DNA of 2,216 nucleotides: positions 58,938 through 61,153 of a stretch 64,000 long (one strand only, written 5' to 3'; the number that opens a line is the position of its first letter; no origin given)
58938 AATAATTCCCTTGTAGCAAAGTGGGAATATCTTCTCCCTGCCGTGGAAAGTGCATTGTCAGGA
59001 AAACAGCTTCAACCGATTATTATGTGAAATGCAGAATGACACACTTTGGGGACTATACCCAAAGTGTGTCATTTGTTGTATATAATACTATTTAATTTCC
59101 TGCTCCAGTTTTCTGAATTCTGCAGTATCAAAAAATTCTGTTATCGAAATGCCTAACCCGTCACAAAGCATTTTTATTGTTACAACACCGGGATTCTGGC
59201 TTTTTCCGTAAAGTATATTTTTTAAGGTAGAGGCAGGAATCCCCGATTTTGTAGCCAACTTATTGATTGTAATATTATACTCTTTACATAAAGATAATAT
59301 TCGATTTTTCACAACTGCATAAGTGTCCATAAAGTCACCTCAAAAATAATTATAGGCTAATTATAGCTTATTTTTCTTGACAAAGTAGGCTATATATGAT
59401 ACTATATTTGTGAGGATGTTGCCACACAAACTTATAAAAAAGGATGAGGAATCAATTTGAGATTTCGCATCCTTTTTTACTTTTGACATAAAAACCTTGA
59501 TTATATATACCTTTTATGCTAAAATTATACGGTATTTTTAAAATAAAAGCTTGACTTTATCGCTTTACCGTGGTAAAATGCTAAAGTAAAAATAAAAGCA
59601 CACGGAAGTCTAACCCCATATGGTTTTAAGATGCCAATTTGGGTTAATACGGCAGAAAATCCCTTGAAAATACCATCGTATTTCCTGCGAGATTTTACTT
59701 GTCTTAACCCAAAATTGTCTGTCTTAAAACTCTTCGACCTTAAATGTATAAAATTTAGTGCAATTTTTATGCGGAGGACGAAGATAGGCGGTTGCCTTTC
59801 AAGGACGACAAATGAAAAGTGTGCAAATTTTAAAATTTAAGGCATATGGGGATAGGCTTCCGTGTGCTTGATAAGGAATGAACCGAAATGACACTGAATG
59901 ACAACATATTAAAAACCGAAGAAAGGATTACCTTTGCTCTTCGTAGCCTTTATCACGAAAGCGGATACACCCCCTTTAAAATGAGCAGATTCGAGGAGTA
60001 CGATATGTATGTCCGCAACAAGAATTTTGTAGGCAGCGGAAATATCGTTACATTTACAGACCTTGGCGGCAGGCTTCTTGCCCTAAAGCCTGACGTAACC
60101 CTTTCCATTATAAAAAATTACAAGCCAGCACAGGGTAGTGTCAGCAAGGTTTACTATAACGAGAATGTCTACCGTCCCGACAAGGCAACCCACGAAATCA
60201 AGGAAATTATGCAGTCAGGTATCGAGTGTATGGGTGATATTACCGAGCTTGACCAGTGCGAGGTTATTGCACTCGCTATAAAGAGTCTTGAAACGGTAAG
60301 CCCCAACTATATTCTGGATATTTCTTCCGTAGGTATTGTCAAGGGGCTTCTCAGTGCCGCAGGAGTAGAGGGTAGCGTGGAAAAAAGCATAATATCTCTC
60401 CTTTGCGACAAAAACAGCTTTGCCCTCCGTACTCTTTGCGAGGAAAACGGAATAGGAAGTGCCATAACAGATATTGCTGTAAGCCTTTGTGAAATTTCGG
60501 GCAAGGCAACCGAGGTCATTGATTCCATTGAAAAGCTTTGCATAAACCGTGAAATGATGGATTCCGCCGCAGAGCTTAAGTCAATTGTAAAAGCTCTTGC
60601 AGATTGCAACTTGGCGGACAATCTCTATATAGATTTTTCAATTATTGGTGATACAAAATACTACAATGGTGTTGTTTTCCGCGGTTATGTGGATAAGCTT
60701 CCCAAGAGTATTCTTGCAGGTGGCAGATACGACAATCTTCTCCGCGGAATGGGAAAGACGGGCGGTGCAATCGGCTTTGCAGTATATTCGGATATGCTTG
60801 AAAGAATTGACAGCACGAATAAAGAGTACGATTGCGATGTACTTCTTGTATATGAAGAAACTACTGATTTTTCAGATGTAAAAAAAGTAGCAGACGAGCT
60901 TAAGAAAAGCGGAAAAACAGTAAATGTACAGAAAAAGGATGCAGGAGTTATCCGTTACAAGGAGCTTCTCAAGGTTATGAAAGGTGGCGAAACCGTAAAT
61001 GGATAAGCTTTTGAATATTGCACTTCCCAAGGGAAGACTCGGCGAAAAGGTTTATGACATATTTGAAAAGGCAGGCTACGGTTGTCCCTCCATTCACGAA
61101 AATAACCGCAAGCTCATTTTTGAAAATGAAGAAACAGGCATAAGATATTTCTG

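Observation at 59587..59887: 300-nt multi-helix leader closed by a 27-bp long-range helix in front of hisZGDC; not a T-box and not a His leader peptide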

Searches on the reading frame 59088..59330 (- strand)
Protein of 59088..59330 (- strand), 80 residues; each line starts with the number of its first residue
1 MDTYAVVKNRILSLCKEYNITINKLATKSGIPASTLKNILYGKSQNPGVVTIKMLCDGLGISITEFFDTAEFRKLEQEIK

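Call 33: search_protein_families(library=pfam, proteins=[window:59088-59330:-])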
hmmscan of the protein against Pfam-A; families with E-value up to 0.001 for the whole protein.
window:59088-59330:- (80 aa): 3 families
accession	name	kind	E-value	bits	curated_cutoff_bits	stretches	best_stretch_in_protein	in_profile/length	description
PF13443.12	HTH_26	-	1.8e-10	41.3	22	1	10-68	1-59/63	Cro/C1-type HTH DNA-binding domain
PF01381.28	HTH_3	-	6.1e-08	33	23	1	14-66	4-55/55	Helix-turn-helix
PF12844.13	HTH_19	-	4.4e-06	27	30.2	1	10-70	3-62/64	Helix-turn-helix domain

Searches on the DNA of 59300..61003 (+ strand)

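Call 4: search_rna_families(source=window, start=59300, end=60000, threshold=evalue, max_evalue=10, show_alignments=3)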
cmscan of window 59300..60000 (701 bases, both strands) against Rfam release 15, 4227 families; matches with E-value up to 10: 14.
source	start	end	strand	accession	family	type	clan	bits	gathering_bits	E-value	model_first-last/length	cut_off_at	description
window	59391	59484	+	RF01606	plasmodium_snoR31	Gene; snRNA; snoRNA; HACA-box;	-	21.8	60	2.3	1-145/145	no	small nucleolar RNA snoR31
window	59428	59483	+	RF02371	PyrG_leader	Cis-reg; leader;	-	21.6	65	2.7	1-78/78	no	PyrG leader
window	59305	59414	+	RF02070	STnc300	Gene; sRNA;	-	21.5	80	2.6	1-159/159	no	Salmonella enterica sRNA STnc300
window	59407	59478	+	RF02495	ohsC_RNA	Gene; antitoxin;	-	21.4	50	1.1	1-77/77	no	Oppression of Hydrophobic ORF by sRNA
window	59438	59530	-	RF02432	SpF25_sRNA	Gene; sRNA;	-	20.9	48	0.82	1-102/102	no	Streptococcus sRNA SpF25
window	59424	59486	+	RF02907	patAB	Cis-reg; leader;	-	20.6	92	1.2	1-57/57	no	patAB leader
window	59433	59518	+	RF00332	snoZ266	Gene; snRNA; snoRNA; CD-box;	-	19.4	43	1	1-90/90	no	Small nucleolar RNA Z266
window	59442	59533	-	RF02822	Srn266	Gene; sRNA;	-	19.4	63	1.6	1-112/112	no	Streptococcus RNA 266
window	59435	59479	-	RF04134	MIR7504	Gene; miRNA;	-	19.3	83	1.5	1-124/124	no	MIR7504 microRNA precursor family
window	59628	59726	+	RF00920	MIR444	Gene; miRNA;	-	18.9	110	0.39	1-116/116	no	MIR444 microRNA precursor family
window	59390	59479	-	RF01730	Termite-leu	Cis-reg;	-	17.8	51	0.47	1-78/78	no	Termite-leu RNA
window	59415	59495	-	RF00885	MIR821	Gene; miRNA;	-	15.6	249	2.3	1-275/275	no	MIR821 microRNA precursor family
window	59430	59497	-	RF02056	STnc390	Gene; sRNA;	-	14.4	50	4.6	1-60/60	no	Salmonella sRNA STnc390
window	59403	59476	-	RF02763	IsrM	Gene; sRNA;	-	9.6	376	3.7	1-329/329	no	IsrM sRNA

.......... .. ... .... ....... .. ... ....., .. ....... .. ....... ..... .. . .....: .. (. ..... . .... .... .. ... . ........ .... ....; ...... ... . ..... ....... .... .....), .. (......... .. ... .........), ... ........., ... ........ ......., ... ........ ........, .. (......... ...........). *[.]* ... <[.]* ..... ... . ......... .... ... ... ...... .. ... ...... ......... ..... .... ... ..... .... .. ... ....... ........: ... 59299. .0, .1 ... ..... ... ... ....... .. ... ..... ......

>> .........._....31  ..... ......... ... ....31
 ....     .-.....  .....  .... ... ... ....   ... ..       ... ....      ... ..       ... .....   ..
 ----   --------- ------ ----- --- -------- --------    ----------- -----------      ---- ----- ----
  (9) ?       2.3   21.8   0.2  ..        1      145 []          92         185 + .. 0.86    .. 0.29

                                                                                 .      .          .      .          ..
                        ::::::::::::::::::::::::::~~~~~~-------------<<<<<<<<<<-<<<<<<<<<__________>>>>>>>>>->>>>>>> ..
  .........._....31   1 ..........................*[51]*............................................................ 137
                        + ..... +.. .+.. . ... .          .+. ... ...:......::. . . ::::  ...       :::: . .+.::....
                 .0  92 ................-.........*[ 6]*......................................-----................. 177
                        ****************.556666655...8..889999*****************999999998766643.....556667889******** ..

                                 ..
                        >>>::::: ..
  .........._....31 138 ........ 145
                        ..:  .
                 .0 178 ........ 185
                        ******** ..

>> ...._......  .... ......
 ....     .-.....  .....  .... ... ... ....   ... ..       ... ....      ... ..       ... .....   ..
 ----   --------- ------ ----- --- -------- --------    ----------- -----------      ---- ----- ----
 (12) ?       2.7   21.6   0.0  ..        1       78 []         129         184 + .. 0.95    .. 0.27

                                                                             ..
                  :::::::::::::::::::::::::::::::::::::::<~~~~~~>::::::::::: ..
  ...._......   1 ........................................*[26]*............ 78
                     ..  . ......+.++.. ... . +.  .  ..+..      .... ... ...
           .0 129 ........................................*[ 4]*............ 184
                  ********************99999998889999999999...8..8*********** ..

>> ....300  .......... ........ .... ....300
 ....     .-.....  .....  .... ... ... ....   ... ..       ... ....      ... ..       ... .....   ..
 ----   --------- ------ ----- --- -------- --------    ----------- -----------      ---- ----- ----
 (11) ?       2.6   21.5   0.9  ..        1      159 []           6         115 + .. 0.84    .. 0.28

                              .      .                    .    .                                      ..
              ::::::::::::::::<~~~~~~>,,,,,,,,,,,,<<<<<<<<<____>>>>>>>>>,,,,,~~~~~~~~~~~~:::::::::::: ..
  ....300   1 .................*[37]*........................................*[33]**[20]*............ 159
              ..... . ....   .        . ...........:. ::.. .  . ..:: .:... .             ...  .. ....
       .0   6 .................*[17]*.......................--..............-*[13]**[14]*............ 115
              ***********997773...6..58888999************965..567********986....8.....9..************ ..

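Call 12: search_dna_similar(query=window:59560-59890:+, collection=plasmids, mode=distant, max_evalue=0.01)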
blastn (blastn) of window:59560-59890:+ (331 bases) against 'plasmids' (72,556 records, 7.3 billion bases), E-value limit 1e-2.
No match.

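Call 13: search_dna_similar(query=window:59560-59890:+, collection=phages, mode=distant, max_evalue=0.01)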
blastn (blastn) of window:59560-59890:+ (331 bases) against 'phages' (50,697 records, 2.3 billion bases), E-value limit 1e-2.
No match.
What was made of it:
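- Tried and rejected: blastn of the region against plasmids and phages: no match (calls 12, 13).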

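Call 47: search_rna_families(sources=[L008, L009, L012, L013, L014, L017, L005, L030, L033], threshold=gathering)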
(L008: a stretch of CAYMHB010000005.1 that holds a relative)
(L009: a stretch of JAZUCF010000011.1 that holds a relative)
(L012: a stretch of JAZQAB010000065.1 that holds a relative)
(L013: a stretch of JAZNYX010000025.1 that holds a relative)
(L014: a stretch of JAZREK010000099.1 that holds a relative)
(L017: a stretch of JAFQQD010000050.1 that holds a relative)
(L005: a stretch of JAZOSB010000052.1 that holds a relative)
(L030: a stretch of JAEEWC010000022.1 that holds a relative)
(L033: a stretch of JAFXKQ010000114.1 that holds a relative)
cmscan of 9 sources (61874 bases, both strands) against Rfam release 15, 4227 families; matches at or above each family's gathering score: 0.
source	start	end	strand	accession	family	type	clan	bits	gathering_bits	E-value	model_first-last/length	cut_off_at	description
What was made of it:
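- Tried and rejected: Rfam on 9 related loci: nothing (call 47).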

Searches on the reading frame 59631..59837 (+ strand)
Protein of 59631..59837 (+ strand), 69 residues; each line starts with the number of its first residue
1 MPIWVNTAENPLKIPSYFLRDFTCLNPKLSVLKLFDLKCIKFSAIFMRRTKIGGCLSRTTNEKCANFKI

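Call 27: find_homologous_proteins(query=window:59631-59837:+, max_evalue=10)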
Query seq(69 aa): no candidate shares three 5-residue words with the query. No homologue found.
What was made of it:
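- Tried and rejected: I used the 69-aa internal ORF as a probe for other copies among called proteins: no candidate (call 27).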
